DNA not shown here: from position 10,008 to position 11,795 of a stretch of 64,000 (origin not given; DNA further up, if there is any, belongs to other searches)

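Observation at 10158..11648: FabZ dehydratase fused in one ORF to a FabK/NMO-type enoyl reductase, followed directly by a stand-alone FabK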

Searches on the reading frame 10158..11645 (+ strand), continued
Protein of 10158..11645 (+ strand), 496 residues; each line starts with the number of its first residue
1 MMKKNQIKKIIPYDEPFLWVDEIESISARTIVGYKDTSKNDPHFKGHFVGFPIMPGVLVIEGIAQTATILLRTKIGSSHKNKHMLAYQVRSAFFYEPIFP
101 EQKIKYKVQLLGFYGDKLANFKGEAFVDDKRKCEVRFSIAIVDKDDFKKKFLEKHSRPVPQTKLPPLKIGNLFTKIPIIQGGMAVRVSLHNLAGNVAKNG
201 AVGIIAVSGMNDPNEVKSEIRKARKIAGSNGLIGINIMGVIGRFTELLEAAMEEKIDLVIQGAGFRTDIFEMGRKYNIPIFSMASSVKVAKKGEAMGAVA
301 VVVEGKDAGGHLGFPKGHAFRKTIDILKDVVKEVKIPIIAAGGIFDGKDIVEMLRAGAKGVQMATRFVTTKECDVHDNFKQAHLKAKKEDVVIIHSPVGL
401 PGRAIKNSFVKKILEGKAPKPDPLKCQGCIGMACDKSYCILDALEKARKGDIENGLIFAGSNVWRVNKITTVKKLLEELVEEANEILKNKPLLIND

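Call 21: search_protein_families(library=pfam, proteins=[P0130, P0230, P0148, P0141, P0164, P0244, P0155, P0178, P0226, P0186], max_evalue=0.001)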
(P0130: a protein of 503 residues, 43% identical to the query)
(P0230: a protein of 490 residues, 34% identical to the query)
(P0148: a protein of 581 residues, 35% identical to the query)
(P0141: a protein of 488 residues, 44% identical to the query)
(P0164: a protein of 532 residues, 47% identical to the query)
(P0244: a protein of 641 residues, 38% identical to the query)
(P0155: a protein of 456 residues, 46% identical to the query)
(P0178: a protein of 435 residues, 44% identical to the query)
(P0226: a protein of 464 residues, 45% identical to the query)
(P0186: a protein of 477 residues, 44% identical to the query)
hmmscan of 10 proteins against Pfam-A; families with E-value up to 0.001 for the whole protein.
P0130 (503 aa): 9 families
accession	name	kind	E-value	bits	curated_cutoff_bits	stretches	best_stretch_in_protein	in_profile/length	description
PF03060.21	NMO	-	4.9e-54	184.4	28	1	166-502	9-329/331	Nitronate monooxygenase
PF00478.31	IMPDH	-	7.1e-11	42.1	25.6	1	345-397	195-246/345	IMP dehydrogenase / GMP reductase domain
PF01047.28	MarR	-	9.7e-10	38.6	24.6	1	34-92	1-59/59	MarR family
PF12802.13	MarR_2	-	1.8e-09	38.1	27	1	32-91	1-61/61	MarR family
PF22381.2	Staph_reg_Sar_Rot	-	3.8e-09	37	27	1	29-104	7-82/85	Transcriptional regulator SarA/Rot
PF13463.12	HTH_27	-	5.7e-06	27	22.2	1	41-100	8-68/68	Winged helix DNA-binding domain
PF04309.18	G3P_antiterm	-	0.00017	21.5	27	1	346-385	127-166/173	Glycerol-3-phosphate responsive antiterminator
PF01070.24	FMN_dh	-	0.00027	20.5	24.9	1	344-390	261-305/350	FMN-dependent dehydrogenase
PF01645.23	Glu_synthase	-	0.00079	19.1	20.4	0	357-398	274-315/369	Conserved region in glutamate synthase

P0230 (490 aa): 10 families
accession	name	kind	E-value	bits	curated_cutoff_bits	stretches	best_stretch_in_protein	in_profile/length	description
PF03060.21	NMO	-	3.1e-38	132.5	28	1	149-489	8-329/331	Nitronate monooxygenase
PF01047.28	MarR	-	1.3e-12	47.8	24.6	1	18-76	1-59/59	MarR family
PF12802.13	MarR_2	-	9.5e-11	42.1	27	1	17-75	2-61/61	MarR family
PF22381.2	Staph_reg_Sar_Rot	-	1.9e-10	41.1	27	1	17-90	11-84/85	Transcriptional regulator SarA/Rot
PF13463.12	HTH_27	-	5.8e-08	33.3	22.2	1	25-84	8-68/68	Winged helix DNA-binding domain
PF13601.12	HTH_34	-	2e-06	28.3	27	1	39-91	19-72/80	Winged helix DNA-binding domain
PF00478.31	IMPDH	-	1.3e-05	24.9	25.6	0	345-389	207-251/345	IMP dehydrogenase / GMP reductase domain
PF01978.25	TrmB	-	3.4e-05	24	25.6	1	17-70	5-58/68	Sugar-specific transcriptional regulator TrmB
PF13412.12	HTH_24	-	7.9e-05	22.6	21.9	1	36-65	19-48/48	Winged helix-turn-helix DNA-binding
PF01325.25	Fe_dep_repress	-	0.00022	21.8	26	1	32-65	20-53/60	Iron dependent repressor, N-terminal DNA binding domain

P0148 (581 aa): 3 families
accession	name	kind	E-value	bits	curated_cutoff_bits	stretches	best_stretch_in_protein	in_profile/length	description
PF03060.21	NMO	-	2e-55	188.9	28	1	220-570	5-329/331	Nitronate monooxygenase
PF00478.31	IMPDH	-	0.00017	21.1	25.6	0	421-462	207-248/345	IMP dehydrogenase / GMP reductase domain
PF01070.24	FMN_dh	-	0.00061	19.4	24.9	0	408-454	262-306/350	FMN-dependent dehydrogenase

P0141 (488 aa): 4 families
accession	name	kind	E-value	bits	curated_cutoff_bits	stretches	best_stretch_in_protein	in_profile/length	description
PF03060.21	NMO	-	1.7e-52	179.3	28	1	47-384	11-329/331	Nitronate monooxygenase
PF01180.27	DHO_dh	-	1.1e-08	35.1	27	1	227-272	228-273/291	Dihydroorotate dehydrogenase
PF00478.31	IMPDH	-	1.7e-07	31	25.6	1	222-280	190-248/345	IMP dehydrogenase / GMP reductase domain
PF01070.24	FMN_dh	-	4.3e-05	23.1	24.9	1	233-283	267-317/350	FMN-dependent dehydrogenase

P0164 (532 aa): 4 families
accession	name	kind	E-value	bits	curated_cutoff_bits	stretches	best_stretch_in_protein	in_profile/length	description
PF03060.21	NMO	-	2e-44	152.8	28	1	39-359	21-322/331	Nitronate monooxygenase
PF01180.27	DHO_dh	-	6.4e-06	26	27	1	205-255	224-274/291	Dihydroorotate dehydrogenase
PF01070.24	FMN_dh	-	1.6e-05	24.6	24.9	1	203-257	262-309/350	FMN-dependent dehydrogenase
PF00478.31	IMPDH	-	4.6e-05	23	25.6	0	220-266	206-252/345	IMP dehydrogenase / GMP reductase domain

P0244 (641 aa): 3 families
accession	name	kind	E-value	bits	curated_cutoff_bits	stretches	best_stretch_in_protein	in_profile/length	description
PF03060.21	NMO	-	2.5e-36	126.2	28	1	282-609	36-329/331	Nitronate monooxygenase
PF01553.26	Acyltransferase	-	1.7e-27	96.2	23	1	79-195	13-131/132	Acyltransferase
PF00977.27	His_biosynth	-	0.0004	20.3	23.6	0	425-465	180-220/228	Histidine biosynthesis protein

P0155 (456 aa): 9 families
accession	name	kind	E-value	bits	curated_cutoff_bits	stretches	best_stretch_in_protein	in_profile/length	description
PF03060.21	NMO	-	5.6e-43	148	28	1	170-453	73-331/331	Nitronate monooxygenase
PF23914.1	TPR_CcmH_CycH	-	9.5e-08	32.5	42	0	45-102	98-155/158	Cytochrome c-type biogenesis protein H TPR domain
PF13431.12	TPR_17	-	3.1e-06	27.5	24.4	0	148-178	3-33/34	Tetratricopeptide repeat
PF08651.15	DASH_Duo1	-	1.2e-05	25.5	25.4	0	111-143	2-34/74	DASH complex subunit Duo1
PF13248.11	Zn_ribbon_3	-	4e-05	23.4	27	1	2-21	4-23/26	zinc-ribbon domain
PF00515.34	TPR_1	-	5.4e-05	23.3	27.8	0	159-177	2-20/34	Tetratricopeptide repeat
PF02581.23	TMP-TENI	-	0.00016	21.5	27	0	294-335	139-177/180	Thiamine monophosphate synthase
PF13424.12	TPR_12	-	0.00023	21.7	30.1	0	148-179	34-66/77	Tetratricopeptide repeat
PF00977.27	His_biosynth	-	0.00032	20.7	23.6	0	293-341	62-108/228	Histidine biosynthesis protein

P0178 (435 aa): 2 families
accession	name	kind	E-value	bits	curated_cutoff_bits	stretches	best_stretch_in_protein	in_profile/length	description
PF03060.21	NMO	-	1.2e-37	130.5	28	1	150-426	82-329/331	Nitronate monooxygenase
PF02625.21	XdhC_CoxI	-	8e-19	67.8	24.3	1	13-77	3-67/68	XdhC and CoxI family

P0226 (464 aa): 3 families
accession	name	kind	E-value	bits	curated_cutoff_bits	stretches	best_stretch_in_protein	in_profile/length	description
PF03060.21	NMO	-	2.2e-43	149.4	28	1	194-455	95-330/331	Nitronate monooxygenase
PF01729.25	QRPTase_C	-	2.8e-38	131.7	23.1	1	113-217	1-105/169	Quinolinate phosphoribosyl transferase, C-terminal domain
PF02749.22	QRPTase_N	-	6.1e-20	71.7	27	1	26-111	1-82/82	Quinolinate phosphoribosyl transferase, N-terminal domain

P0186 (477 aa): 5 families
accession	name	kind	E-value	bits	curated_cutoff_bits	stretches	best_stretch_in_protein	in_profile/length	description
PF03060.21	NMO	-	3.2e-40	139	28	1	26-360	8-315/331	Nitronate monooxygenase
PF01180.27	DHO_dh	-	1e-07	31.9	27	1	226-270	229-273/291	Dihydroorotate dehydrogenase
PF00478.31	IMPDH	-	5.4e-07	29.4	25.6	1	234-277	204-247/345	IMP dehydrogenase / GMP reductase domain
PF01070.24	FMN_dh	-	7.9e-06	25.6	24.9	1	228-284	264-320/350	FMN-dependent dehydrogenase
PF01645.23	Glu_synthase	-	0.0001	22.1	20.4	0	233-278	271-316/369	Conserved region in glutamate synthase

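Call 22: search_solved_structures(query=P0161, max_evalue=1e-20, show_alignments=1)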
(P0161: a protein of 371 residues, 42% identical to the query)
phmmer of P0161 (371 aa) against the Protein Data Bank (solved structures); distinct sequences matched with E-value up to 1e-20: 5.
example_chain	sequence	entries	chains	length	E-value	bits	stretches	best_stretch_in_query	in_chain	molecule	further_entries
9k7h_A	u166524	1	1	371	7.2e-139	466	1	11-367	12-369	2-nitropropane dioxygenase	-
7e1q_A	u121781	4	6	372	7.2e-139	466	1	11-367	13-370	2-nitropropane dioxygenase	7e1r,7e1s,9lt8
9jsy_A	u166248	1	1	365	1.1e-138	465.4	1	12-367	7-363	2-nitropropane dioxygenase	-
9lt5_A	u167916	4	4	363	1.4e-138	465.1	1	12-367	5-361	2-nitropropane dioxygenase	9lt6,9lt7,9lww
7l00_A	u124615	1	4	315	1.2e-21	80.2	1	90-370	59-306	Enoyl-Acyl Carrier Protein Reductase FabK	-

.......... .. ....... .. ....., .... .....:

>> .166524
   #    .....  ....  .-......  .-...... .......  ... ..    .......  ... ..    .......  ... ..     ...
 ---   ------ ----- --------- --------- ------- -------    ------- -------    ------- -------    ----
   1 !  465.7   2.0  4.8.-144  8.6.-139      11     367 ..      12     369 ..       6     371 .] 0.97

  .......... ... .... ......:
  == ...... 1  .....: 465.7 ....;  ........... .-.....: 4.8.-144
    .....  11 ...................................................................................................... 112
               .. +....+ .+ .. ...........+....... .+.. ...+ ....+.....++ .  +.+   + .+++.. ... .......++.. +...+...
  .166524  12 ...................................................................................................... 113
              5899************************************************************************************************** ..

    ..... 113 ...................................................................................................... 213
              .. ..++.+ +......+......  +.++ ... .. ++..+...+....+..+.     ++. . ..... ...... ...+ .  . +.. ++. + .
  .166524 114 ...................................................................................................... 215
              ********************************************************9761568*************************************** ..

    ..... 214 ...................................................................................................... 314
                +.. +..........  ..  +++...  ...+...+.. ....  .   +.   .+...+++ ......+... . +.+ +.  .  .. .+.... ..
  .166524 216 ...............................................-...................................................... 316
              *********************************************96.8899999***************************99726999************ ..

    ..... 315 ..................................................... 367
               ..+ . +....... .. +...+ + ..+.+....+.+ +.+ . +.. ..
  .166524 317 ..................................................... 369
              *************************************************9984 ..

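Call 31: find_encoding_contigs(protein=P0124, flank=8000, max_places=2)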
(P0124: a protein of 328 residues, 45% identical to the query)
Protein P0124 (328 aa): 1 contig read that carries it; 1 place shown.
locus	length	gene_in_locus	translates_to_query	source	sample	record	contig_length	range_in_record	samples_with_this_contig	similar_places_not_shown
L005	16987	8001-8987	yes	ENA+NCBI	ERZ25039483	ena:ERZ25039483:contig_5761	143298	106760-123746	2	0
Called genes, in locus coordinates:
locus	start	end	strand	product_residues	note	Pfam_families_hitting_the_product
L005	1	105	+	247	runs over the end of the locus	PF02754:CCG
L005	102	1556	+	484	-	PF02589:LUD_dom, PF13187:Fer4_9 (faint), PF13183:Fer4_8, PF13237:Fer4_10 (faint), PF00037:Fer4 (faint), PF11870:LutB_C (weak)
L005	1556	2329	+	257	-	PF02589:LUD_dom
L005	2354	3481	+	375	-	PF01594:AI-2E_transport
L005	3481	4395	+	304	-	PF00892:EamA, PF03151:TPT (faint), PF00892:EamA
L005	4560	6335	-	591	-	PF01336:tRNA_anti-codon, PF00152:tRNA-synt_2, PF02938:GAD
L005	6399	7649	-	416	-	PF00152:tRNA-synt_2 (faint), PF01409:tRNA-synt_2d (faint), PF13393:tRNA-synt_His, PF00587:tRNA-synt_2b, PF03129:HGTP_anticodon (weak)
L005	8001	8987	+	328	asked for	PF03060:NMO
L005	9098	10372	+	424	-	PF01743:PolyA_pol, PF12627:PolyA_pol_RNAbd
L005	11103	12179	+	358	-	PF01058:Oxidored_q6, PF14720:NiFe_hyd_SSU_C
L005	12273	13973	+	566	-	PF27537:HoxH, PF00374:NiFeSe_Hases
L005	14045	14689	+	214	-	PF01292:Ni_hydr_CYTB, PF14358:DUF4405 (weak)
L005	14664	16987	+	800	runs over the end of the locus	PF00708:Acylphosphatase, PF07503:zf-HYPF, PF01300:Sua5_yciO_yrdC, PF17788:HypF_C, PF00814:TsaD (faint), PF22521:HypF_C_2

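Call 32: find_encoding_contigs(protein=P0207, flank=8000, max_places=2)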
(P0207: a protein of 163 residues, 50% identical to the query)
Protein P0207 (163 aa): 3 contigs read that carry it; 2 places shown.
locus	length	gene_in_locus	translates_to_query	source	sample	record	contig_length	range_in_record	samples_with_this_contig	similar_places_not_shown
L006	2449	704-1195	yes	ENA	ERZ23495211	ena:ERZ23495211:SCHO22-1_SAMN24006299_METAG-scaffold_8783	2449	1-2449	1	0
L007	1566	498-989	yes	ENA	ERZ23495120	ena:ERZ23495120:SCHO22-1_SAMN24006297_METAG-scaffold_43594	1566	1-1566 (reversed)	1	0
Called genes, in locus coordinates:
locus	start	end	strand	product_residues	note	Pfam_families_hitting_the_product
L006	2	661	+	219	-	?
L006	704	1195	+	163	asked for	PF07977:FabA, PF22818:ApeI-like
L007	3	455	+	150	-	?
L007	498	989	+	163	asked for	PF07977:FabA, PF22818:ApeI-like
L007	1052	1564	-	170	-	?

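Call 33: find_encoding_contigs(protein=P0126, flank=8000, max_places=2)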
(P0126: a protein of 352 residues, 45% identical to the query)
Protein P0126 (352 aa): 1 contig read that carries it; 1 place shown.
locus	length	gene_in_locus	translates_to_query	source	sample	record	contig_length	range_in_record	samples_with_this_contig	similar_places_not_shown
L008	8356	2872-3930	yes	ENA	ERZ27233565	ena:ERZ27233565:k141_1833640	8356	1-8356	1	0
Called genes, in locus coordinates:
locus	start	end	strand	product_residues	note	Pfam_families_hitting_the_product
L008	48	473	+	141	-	PF01850:PIN, PF13470:PIN_3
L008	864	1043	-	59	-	-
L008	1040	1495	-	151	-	PF01381:HTH_3 (weak)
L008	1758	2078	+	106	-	PF20432:Xre-like-HTH (weak)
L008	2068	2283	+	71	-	-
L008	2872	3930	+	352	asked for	PF03060:NMO, PF00977:His_biosynth (weak), PF01070:FMN_dh (weak), PF01180:DHO_dh (weak)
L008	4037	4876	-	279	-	PF23441:SDR, PF00106:adh_short, PF08659:KR, PF13561:adh_short_C2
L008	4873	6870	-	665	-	PF19291:TREH_N, PF00723:Glyco_hydro_15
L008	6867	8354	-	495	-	?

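Call 43: find_related_loci(query=A1, collection=genome_contigs, flank=10000)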
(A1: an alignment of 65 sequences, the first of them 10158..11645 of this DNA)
Query A1 (496 aa) in genome_contigs; peptide patterns used: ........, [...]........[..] (x = any residue, [..] = any of these).
600 stretches matched a pattern (row limit reached: there are more); 590 encode a relative of the query (tblastn E <= 1e-3); the best 80 are kept; 79 distinct loci.
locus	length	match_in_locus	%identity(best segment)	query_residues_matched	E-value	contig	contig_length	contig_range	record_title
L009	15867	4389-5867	87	1-493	0e+0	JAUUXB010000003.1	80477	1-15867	MAG: bacterium isolate CSMAG_54 CSMAG_54_k141_1665769_length_80477_cov_9.1705, whole genome shotgun sequence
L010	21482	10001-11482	73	1-493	0e+0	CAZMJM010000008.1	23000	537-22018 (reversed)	MAG TPA_asm: uncultured Candidatus Saccharibacteria bacterium isolate binchicken_co150_123 genome assembly, contig: NODE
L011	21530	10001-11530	71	1-491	0e+0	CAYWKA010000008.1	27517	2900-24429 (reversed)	MAG TPA_asm: uncultured Candidatus Saccharibacteria bacterium isolate binchicken_co34_241 genome assembly, contig: NODE_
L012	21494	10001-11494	71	1-494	0e+0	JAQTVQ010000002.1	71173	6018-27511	MAG: Candidatus Paceibacterota bacterium isolate STB_91 NODE_775_length_71173_cov_12.136602_Sandtown_B, whole genome sho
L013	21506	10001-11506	70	1-494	0e+0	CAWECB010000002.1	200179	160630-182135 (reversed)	MAG: uncultured bacterium isolate MFD03726.bin.2.12 genome assembly, contig: contig_53882, whole genome shotgun sequence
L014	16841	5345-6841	69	1-495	0e+0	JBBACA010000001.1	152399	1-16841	MAG: Candidatus Paceibacterota bacterium isolate SO_2017_LW1_37 NODE_27_length_152399_cov_2.459776_LW64-88_2017, whole g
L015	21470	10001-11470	69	1-493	0e+0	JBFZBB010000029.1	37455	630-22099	MAG: bacterium isolate PPR_0482 PPR_0482.fa_k121_157014, whole genome shotgun sequence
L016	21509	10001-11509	66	1-495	0e+0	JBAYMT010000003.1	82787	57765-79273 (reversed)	MAG: Candidatus Paceibacterota bacterium isolate SO_2016_LW1_46 scaffold00144_LW64-88_2016, whole genome shotgun sequenc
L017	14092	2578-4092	64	1-492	0e+0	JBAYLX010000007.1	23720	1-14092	MAG: Candidatus Paceibacterota bacterium isolate SO_2016_LW1_25 scaffold01922_LW64-88_2016, whole genome shotgun sequenc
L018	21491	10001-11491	75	1-496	0e+0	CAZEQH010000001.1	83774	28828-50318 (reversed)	MAG TPA_asm: uncultured Candidatus Saccharibacteria bacterium isolate binchicken_co151_87 genome assembly, contig: NODE_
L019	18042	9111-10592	76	1-495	0e+0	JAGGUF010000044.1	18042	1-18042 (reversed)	MAG: bacterium isolate AUK067 PB_MBMC_021_c_000000000051, whole genome shotgun sequence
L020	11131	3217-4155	52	163-486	1e-95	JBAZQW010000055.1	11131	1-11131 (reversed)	MAG: Desulfotomaculaceae bacterium isolate SO_2017_SWC_8 scaffold_5099_c1_LP-4_2017, whole genome shotgun sequence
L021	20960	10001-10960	49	151-479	5e-94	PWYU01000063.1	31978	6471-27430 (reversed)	MAG: Syntrophomonadaceae bacterium isolate T3Sed10_148R1 T3-Sed10-C1885, whole genome shotgun sequence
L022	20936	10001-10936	51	163-485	1e-93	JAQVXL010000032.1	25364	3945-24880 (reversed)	MAG: Desulfotomaculaceae bacterium isolate STF2_125 NODE_4484_length_25364_cov_8.602528_Sandtown_F2, whole genome shotgu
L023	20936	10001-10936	50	160-479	2e-92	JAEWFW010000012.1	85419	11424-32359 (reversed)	MAG: Bacillota bacterium isolate OH_PBlB_198 k127_154897, whole genome shotgun sequence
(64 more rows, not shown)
